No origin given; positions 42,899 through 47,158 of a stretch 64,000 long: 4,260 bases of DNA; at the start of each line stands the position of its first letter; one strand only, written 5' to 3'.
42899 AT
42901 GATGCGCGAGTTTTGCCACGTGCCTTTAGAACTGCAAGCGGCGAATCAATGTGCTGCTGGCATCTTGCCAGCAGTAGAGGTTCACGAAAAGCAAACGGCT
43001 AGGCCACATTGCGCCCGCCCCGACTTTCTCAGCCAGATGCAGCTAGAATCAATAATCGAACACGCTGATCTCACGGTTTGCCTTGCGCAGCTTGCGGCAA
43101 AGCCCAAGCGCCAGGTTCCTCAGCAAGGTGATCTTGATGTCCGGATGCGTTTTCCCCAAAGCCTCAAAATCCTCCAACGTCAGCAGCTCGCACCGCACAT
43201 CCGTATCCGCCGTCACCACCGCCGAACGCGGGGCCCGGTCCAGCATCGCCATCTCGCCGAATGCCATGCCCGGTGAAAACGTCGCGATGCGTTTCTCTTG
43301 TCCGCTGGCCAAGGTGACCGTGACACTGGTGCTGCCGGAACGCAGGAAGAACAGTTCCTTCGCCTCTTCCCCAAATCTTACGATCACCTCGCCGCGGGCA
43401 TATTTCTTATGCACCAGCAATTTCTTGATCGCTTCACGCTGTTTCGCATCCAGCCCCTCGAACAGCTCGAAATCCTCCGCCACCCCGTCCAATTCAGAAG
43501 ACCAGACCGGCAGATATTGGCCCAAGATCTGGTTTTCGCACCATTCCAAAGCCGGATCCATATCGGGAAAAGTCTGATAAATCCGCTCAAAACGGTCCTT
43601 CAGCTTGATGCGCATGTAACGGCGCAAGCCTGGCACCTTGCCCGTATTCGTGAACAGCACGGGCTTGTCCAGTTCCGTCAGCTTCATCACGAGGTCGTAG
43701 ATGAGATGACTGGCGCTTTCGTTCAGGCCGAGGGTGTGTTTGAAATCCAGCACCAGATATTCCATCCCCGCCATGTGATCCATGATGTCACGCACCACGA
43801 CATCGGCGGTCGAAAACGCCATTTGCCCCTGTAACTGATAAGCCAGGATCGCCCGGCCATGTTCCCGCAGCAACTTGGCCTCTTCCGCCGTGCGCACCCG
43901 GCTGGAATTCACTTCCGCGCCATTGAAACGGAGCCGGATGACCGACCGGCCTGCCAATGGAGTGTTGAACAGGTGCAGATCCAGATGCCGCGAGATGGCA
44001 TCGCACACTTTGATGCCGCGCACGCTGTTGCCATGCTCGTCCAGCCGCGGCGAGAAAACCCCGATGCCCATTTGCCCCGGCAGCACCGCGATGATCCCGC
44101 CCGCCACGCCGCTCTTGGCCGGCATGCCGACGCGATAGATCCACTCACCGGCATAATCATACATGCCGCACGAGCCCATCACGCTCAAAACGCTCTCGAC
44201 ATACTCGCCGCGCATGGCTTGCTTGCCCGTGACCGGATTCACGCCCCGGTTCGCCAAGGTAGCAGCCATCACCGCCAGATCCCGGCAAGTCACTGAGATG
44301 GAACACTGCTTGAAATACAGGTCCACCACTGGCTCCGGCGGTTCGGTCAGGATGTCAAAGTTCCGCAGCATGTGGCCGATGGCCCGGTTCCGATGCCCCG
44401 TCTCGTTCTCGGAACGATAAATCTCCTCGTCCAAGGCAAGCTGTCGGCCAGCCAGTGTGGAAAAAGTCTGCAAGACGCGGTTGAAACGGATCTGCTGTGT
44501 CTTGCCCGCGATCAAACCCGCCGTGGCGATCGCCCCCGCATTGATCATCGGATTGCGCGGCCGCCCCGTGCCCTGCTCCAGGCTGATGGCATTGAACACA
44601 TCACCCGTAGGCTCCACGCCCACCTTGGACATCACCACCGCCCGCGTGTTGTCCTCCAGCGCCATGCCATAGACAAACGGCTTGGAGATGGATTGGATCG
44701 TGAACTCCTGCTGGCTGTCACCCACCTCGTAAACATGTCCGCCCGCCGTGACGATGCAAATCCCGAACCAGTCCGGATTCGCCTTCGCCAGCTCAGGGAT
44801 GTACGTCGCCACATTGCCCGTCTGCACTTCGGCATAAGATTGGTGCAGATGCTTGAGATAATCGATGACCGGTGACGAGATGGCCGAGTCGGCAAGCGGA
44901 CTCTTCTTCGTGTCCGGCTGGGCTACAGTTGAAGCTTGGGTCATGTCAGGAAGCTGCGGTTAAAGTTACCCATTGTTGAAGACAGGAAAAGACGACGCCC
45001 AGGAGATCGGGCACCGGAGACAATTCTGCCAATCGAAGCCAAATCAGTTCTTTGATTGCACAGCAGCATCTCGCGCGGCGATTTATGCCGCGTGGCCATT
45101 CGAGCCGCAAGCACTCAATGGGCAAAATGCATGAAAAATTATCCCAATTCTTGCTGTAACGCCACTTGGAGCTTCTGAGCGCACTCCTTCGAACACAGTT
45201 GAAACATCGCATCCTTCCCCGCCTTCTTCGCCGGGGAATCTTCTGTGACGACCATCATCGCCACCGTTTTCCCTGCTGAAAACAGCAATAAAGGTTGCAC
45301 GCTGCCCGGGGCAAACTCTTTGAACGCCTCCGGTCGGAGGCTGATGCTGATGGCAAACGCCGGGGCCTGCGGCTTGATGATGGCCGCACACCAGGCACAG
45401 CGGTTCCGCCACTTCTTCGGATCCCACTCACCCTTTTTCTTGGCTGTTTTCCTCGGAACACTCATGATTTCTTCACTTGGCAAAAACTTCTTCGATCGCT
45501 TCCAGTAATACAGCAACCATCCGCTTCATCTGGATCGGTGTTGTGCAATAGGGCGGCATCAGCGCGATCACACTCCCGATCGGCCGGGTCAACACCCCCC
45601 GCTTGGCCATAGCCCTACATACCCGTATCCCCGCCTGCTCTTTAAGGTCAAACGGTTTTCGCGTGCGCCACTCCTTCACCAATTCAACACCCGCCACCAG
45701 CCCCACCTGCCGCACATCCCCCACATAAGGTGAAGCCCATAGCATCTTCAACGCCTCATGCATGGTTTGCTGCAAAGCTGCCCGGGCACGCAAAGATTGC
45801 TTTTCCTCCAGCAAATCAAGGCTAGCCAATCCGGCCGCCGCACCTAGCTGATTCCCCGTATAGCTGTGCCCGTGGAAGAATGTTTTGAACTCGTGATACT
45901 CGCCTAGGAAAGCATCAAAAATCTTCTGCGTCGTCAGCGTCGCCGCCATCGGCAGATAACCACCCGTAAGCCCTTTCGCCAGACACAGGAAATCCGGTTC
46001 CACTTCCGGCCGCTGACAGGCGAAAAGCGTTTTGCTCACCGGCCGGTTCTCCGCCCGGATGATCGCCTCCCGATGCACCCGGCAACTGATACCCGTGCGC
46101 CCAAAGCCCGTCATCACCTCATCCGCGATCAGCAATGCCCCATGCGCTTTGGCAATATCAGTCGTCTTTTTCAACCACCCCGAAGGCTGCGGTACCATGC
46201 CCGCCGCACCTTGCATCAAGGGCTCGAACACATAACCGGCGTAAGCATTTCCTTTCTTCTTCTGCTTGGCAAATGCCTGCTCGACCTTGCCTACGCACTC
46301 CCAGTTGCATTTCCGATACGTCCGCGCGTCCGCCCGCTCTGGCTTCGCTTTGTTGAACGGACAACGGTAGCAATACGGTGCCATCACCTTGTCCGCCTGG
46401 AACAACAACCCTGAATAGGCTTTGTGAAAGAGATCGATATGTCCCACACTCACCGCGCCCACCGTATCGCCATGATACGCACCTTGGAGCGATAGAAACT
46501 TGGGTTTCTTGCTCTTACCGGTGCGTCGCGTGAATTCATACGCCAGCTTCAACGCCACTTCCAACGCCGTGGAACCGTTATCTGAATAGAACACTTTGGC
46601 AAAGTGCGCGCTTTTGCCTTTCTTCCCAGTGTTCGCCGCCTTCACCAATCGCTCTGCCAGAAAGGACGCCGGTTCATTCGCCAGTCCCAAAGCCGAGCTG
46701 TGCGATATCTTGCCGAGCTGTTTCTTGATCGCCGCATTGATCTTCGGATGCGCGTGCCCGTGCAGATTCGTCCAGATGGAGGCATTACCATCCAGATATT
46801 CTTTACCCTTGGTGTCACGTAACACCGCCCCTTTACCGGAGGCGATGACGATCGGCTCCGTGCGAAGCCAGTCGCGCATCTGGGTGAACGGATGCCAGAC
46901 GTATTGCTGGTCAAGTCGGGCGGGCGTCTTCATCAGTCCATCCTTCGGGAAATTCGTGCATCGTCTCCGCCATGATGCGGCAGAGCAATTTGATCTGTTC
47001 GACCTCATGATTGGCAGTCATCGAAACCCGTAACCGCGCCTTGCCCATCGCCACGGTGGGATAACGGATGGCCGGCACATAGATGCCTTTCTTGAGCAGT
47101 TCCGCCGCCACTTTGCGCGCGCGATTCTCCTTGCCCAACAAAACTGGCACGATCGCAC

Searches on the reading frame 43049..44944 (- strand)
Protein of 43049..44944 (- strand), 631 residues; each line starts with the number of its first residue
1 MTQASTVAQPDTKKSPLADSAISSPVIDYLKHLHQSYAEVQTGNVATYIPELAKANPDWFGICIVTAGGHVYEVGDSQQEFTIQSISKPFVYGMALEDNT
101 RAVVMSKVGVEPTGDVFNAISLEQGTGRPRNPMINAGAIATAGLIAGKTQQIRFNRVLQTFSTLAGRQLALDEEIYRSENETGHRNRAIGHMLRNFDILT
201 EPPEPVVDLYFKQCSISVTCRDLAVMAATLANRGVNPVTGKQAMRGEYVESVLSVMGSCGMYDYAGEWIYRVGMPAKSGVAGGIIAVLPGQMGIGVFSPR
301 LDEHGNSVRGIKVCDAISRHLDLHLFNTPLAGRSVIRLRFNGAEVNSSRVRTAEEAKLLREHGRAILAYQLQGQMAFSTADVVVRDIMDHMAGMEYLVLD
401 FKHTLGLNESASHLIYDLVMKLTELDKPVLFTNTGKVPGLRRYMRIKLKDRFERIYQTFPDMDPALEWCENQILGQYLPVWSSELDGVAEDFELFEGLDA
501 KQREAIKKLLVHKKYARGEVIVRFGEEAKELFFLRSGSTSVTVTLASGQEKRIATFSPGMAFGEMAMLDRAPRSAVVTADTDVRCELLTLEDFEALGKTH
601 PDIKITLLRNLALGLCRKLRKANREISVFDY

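Call 59: search_protein_families(library=pfam, proteins=[window:43049-44944:-], max_evalue=0.00001)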
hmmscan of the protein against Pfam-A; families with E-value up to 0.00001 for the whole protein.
window:43049-44944:- (631 aa): 2 families
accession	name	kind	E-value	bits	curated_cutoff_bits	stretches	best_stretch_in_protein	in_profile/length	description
PF04960.20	Glutaminase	-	6.4e-123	409.9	27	1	43-326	1-286/286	Glutaminase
PF00027.35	cNMP_binding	-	2.1e-19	69.7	27.5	1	513-599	2-88/89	Cyclic nucleotide-binding domain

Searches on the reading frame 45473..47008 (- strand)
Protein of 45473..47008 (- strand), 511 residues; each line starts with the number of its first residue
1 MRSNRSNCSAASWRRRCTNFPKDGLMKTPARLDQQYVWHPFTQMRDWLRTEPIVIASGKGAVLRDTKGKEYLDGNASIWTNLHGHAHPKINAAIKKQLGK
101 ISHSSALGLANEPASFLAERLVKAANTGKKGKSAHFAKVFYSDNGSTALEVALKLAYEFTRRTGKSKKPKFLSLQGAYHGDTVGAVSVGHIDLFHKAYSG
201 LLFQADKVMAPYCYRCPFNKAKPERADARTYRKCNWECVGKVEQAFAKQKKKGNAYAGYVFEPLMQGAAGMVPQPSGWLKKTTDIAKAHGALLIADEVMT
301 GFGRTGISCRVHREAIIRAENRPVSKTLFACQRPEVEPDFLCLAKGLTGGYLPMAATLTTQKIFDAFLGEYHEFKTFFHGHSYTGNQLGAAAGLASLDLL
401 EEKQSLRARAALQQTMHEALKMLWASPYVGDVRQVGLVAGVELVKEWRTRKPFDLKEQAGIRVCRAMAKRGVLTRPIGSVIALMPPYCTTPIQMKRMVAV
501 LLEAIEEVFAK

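Call 59: search_protein_families(library=pfam, proteins=[window:45473-47008:-], max_evalue=0.00001)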
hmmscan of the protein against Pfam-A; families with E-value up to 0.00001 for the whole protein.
window:45473-47008:- (511 aa): 1 family
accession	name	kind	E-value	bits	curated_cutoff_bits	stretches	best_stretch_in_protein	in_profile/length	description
PF00202.27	Aminotran_3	-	2e-82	277.5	30.5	2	52-306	10-240/403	Aminotransferase class-III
